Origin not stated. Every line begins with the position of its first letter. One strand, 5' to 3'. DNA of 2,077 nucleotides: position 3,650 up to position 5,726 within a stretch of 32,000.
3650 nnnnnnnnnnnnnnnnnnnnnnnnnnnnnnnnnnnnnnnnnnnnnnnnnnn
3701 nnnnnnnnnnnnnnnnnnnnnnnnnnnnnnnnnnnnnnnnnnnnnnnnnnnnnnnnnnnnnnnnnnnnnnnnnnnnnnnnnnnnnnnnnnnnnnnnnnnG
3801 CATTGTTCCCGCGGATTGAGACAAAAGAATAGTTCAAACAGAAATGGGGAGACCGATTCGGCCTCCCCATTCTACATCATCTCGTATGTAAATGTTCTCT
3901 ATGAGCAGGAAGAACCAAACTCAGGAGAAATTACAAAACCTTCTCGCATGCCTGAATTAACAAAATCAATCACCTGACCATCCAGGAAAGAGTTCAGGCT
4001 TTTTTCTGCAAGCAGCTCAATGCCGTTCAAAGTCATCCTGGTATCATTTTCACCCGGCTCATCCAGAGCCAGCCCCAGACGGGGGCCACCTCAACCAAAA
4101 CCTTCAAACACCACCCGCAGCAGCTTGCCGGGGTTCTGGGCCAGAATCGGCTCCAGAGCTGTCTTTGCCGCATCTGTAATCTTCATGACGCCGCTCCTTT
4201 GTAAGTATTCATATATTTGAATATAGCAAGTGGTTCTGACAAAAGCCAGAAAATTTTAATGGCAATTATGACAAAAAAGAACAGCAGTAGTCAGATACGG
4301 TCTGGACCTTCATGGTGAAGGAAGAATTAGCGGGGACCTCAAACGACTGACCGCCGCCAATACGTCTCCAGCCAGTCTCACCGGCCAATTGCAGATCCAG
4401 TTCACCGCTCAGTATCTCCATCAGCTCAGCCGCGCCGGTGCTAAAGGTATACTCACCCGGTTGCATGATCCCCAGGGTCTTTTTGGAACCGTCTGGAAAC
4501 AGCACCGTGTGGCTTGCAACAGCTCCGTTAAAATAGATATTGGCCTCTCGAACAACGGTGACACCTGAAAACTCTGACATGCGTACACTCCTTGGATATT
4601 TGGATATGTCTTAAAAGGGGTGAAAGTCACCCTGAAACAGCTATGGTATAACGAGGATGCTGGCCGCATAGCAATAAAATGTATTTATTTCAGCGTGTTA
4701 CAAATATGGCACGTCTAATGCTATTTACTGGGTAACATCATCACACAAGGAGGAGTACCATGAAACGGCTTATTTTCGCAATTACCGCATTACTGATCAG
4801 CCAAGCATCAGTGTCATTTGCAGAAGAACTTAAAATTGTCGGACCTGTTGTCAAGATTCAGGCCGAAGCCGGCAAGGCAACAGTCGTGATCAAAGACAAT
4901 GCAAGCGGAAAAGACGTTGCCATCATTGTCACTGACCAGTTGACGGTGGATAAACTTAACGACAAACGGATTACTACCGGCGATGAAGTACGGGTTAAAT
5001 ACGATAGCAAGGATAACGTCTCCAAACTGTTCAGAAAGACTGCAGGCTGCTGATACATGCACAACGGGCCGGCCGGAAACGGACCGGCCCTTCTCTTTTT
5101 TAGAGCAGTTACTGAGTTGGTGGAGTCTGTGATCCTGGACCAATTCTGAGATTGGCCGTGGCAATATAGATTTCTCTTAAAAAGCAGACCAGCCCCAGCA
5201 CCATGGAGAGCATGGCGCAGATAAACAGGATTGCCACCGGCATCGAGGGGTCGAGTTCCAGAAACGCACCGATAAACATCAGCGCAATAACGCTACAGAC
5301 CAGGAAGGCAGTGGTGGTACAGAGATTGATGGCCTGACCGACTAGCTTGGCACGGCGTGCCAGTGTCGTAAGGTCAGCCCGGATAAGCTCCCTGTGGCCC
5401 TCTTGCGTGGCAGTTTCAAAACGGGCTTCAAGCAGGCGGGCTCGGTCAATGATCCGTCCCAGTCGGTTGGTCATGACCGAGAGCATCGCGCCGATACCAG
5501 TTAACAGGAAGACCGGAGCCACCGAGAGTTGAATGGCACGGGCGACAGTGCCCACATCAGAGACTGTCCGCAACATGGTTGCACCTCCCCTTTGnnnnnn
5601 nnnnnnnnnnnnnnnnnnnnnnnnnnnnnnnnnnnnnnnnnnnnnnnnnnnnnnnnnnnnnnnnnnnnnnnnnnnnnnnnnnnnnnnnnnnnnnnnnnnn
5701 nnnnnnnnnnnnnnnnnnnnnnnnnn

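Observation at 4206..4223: Same palindrome plus leader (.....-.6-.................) precedes both the selenoprotein candidate and the rhodanese operon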

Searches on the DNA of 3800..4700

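Call 72: search_rna_families(source=window, start=3800, end=4700, threshold=evalue, max_evalue=1)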
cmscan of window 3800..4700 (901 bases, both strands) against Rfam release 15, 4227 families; matches with E-value up to 1: 0.
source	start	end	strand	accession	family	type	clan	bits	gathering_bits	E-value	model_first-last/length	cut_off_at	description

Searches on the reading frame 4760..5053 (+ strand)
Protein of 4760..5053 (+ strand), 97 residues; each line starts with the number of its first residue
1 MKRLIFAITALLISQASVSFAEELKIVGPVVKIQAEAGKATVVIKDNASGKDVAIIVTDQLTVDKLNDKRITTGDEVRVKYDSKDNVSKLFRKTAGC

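Call 12: search_protein_families(library=pfam, proteins=[window:4760-5053:+], max_evalue=0.01)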
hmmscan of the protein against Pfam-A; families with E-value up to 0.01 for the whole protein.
window:4760-5053:+ (97 aa): 0 families

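Call 13: search_protein_families(library=ncbifam, proteins=[window:4760-5053:+], max_evalue=0.01)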
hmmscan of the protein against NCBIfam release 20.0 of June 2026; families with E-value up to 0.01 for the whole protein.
window:4760-5053:+ (97 aa): 1 family
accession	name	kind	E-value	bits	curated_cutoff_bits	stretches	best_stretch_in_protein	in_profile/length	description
NF040942.2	hypo_ExtJ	equivalog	0.0005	20.4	52.5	0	1-86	1-65/77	selenite/tellurite reduction operon protein ExtJ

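Call 79: search_protein_families(library=ncbifam, proteins=[window:4760-5053:+], max_evalue=0.00001)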
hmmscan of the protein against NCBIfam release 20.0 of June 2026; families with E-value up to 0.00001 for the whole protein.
window:4760-5053:+ (97 aa): 0 families

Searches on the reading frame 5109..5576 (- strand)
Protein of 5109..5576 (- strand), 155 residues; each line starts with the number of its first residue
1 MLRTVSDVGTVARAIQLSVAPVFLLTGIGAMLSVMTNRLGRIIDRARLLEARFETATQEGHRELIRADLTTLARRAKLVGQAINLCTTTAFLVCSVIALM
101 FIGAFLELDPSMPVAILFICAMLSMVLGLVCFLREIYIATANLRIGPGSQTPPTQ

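Call 12: search_protein_families(library=pfam, proteins=[window:5109-5576:-], max_evalue=0.01)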
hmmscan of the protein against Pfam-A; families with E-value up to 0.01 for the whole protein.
window:5109-5576:- (155 aa): 1 family
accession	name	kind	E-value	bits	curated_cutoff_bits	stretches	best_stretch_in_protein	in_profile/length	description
PF11026.13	DUF2721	-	6.3e-40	136.5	28.3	1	19-145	2-129/129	Protein of unknown function (DUF2721)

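Call 13: search_protein_families(library=ncbifam, proteins=[window:5109-5576:-], max_evalue=0.01)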
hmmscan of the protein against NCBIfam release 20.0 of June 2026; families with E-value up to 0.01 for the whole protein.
window:5109-5576:- (155 aa): 0 families
